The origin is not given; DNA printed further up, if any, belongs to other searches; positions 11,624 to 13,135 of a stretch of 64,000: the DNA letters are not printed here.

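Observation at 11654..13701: Two copies of a 22-26 bp palindromic motif (core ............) ~2 kb apart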

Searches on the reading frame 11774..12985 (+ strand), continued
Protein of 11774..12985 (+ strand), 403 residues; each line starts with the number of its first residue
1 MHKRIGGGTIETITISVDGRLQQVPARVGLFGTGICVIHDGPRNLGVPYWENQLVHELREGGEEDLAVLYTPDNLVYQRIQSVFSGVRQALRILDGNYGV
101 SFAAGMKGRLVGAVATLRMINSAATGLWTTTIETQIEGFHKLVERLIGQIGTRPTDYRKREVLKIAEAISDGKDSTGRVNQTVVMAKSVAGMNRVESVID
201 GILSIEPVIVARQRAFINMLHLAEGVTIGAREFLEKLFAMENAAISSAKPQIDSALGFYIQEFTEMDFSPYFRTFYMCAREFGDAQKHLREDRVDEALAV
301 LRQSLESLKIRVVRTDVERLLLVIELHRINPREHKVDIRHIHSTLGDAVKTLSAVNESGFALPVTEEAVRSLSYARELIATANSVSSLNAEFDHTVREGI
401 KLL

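Call 70: find_encoding_contigs(protein=P0227, flank=10000, max_places=5)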
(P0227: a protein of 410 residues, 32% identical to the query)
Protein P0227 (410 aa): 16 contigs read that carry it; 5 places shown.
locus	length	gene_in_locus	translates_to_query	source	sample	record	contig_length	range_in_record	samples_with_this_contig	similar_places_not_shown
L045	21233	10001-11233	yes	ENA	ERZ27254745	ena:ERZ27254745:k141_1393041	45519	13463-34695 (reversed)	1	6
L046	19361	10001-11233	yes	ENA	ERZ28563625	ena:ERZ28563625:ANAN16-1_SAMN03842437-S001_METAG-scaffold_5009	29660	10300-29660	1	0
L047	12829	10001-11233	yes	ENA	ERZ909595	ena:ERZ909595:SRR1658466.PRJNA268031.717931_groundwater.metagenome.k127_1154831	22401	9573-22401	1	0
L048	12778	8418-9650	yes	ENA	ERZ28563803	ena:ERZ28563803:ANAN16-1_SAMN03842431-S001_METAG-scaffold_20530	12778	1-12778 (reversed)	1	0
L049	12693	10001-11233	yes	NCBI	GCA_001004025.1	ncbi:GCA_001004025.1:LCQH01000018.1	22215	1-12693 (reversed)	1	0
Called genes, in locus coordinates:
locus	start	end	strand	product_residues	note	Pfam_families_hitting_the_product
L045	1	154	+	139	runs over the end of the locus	-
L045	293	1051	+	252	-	PF13462:Thioredoxin_4, PF01323:DSBA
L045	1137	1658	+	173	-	-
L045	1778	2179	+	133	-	-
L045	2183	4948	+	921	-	PF02861:Clp_N (faint), PF00004:AAA (weak), PF17871:AAA_lid_9, PF00158:Sigma54_activat (weak), PF00004:AAA, PF07724:AAA_2, PF07728:AAA_5, PF10431:ClpB_D2-small, +3 more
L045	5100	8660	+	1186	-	-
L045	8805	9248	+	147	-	-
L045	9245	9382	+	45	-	-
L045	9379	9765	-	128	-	PF18895:T4SS_pilin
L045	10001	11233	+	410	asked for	-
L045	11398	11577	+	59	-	-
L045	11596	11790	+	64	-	-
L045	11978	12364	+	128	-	-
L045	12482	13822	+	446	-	PF00587:tRNA-synt_2b, PF03129:HGTP_anticodon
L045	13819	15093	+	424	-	PF00675:Peptidase_M16, PF05193:Peptidase_M16_C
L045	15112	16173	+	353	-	PF01594:AI-2E_transport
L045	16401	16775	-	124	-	PF01165:Ribosomal_S21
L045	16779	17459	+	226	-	PF00590:TP_methylase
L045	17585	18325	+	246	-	PF03544:TonB_C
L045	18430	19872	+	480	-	PF00133:tRNA-synt_1, PF01406:tRNA-synt_1e, PF09334:tRNA-synt_1g, PF00133:tRNA-synt_1, PF01406:tRNA-synt_1e (weak)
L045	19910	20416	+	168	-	PF02674:Colicin_V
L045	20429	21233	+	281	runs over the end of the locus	PF01026:TatD_DNase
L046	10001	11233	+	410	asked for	-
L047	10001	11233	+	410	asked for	-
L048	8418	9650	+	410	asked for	-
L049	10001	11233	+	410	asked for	-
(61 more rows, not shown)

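Call 72: find_encoding_contigs(protein=P0316, flank=10000, max_places=3)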
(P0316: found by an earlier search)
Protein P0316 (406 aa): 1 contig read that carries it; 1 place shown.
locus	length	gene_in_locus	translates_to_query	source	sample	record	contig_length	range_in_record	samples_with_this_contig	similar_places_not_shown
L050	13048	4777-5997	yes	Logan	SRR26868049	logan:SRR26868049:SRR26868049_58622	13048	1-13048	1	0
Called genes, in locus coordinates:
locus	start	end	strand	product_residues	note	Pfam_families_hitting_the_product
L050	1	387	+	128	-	?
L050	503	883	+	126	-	-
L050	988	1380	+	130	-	-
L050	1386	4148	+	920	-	PF02861:Clp_N, PF00004:AAA (weak), PF17871:AAA_lid_9, PF00004:AAA (weak), PF00158:Sigma54_activat (weak), PF07724:AAA_2, PF07728:AAA_5, PF10431:ClpB_D2-small, +5 more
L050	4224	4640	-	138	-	PF18895:T4SS_pilin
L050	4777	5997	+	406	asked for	-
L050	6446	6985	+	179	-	-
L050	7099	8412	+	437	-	PF00587:tRNA-synt_2b, PF03129:HGTP_anticodon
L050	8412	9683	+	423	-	PF00675:Peptidase_M16, PF05193:Peptidase_M16_C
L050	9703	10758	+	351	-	PF01594:AI-2E_transport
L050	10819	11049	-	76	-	PF01165:Ribosomal_S21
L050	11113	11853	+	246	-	PF00590:TP_methylase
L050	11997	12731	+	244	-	PF03544:TonB_C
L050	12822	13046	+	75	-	?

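Call 73: predict_structure(alignment_id=A3)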
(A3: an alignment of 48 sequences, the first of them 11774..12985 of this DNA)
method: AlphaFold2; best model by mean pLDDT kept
length: 403 residues; sequences in the alignment: 48
mean_pLDDT: 93.2   pTM: 0.89
mean pLDDT of the five models: 93.2, 92.6, 92.3, 91.1, 90.6
residues with pLDDT >= 90: 350; 70-90: 31; 50-70: 20; < 50: 2
segments of 3 or more residues with pLDDT < 50: none
pLDDT, mean of each block of 10 residues (from residue 1): 83 91 95 95 90 57 59 85 96 92 95 98 96 95 98 92 96 90 97 97 93 97 98 97 93 98 97 96 98 97 98 98 94 94 98 97 97 98 94 97 95
secondary structure, 60 per line:
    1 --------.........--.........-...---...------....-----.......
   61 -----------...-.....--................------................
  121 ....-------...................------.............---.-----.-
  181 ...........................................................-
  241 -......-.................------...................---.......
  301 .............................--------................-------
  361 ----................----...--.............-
elements in order: E9-17 E20-28 E36-38 E45-48 H54-60 E76-80 H83-98 H105-124 H132-150 H157-169 H181-239 H242-247 H249-265 H272-290 H294-329 H338-353 H365-380 H390-402

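Call 76: find_encoding_contigs(protein=P0224, flank=10000, max_places=3)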
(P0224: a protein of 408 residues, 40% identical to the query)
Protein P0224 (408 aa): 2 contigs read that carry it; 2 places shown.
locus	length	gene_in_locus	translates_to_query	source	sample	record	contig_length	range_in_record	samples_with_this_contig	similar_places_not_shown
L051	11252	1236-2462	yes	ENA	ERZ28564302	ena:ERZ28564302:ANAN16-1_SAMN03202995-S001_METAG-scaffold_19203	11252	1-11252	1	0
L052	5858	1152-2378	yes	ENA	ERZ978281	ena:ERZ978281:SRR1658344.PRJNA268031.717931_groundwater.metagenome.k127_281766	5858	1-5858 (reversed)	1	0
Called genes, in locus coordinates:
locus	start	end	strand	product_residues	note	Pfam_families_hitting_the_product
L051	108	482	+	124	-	-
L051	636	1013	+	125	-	-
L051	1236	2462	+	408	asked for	-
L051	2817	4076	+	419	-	PF01066:CDP-OH_P_transf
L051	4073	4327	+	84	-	-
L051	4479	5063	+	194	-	PF01066:CDP-OH_P_transf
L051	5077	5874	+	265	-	-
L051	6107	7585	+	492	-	PF02729:OTCace_N, PF00185:OTCace, PF01948:PyrI, PF02748:PyrI_C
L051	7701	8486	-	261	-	-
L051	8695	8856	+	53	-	-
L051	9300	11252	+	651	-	?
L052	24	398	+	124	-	-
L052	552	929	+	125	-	-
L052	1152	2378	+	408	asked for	-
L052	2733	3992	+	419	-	PF01066:CDP-OH_P_transf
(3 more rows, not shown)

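Call 77: fold_search(model_id=the predicted structure, library=pdb)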
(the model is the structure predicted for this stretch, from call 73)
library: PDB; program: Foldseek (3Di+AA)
matches with E <= 10: 174; with E <= 0.001: 0
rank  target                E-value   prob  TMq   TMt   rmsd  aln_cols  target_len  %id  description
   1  3ay5                  1.2e-01  0.38  0.16  0.21  23.2       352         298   12  Crystal structure of HHM (human homologue of murine maternal Id-like molecule) (released 2012-03-14)
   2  5xfl_D                2.2e-01  0.25  0.15  0.16  19.8       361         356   12  Crystal structure of the force-sensing device region of alpha N-catenin (released 2018-03-28)
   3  8th3_A                2.4e-01  0.35  0.20  0.21  24.8       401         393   12  Structure of AT118-H Nanobody Antagonist in Complex with the Angiotensin II Type I Receptor (released 2024-05-22)
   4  8tf5                  2.6e-01  0.66  0.26  0.28  19.3       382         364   11  Crystal structure of orphan G protein-coupled receptor 6, pseudoapo form (released 2024-12-04)
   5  4z34                  3.5e-01  0.60  0.28  0.29  23.5       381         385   13  Crystal Structure of Human Lysophosphatidic Acid Receptor 1 in complex with ONO9780307 (released 2015-06-03)
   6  5wiu                  3.7e-01  0.14  0.15  0.15  25.9       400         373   14  Structure of the human D4 Dopamine receptor in complex with Nemonapride (released 2017-10-18)
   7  4z35                  4.0e-01  0.47  0.25  0.26  23.1       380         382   13  Crystal Structure of Human Lysophosphatidic Acid Receptor 1 in complex with ONO-9910539 (released 2015-06-03)
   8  9eah_A                5.0e-01  0.28  0.21  0.22  23.6       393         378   11  Structure of nanobody AT209 in complex with the olmesartan-bound angiotensin II type I receptor (AT1R) (released 2025-03-05)
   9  9e23_e                5.7e-01  0.12  0.13  0.06  25.2       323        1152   12  Cryo-EM structure of Pre-Chi dynein tail (released 2025-07-09)
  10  8yns_R                5.9e-01  0.51  0.28  0.29  23.8       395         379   14  Cryo-EM structure of SNAP-94847-bound MCHR1, S1 state (released 2024-12-18)
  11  9llg_R                6.2e-01  0.47  0.27  0.29  22.8       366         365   14  Cryo-EM structure of D1R in complex with de novo designed negative allosteric GEM targeting TM5/6/7 (released 2026-03-04)
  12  6iql_A                6.5e-01  0.38  0.24  0.27  26.4       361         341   16  Crystal structure of dopamine receptor D4 bound to the subtype-selective ligand, L745870 (released 2019-12-04)
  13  9jrt_A                7.4e-01  0.30  0.24  0.25  22.8       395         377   14  Structural Insights into Selective Antagonism of TG6-129 and EP2 Prostaglandin Receptor (released 2025-10-22)
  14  9j05_A                7.7e-01  0.23  0.25  0.26  22.0       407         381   13  Apo state purinergic receptor P2Y14-BRIL/PPTN/1B3 Fab-4/9Glue (released 2025-08-06)
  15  9lm7_B                8.0e-01  0.09  0.12  0.13  21.8       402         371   15  Crystal structrue of bvFP-Pr1-88.4 (released 2026-01-28)
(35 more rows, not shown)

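Call 79: search_protein_families(library=pfam, proteins=[L045:11978-12364:+], max_evalue=0.001)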
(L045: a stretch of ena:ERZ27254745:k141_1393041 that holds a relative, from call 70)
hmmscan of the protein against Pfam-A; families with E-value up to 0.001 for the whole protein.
L045:11978-12364:+ (128 aa): 0 families
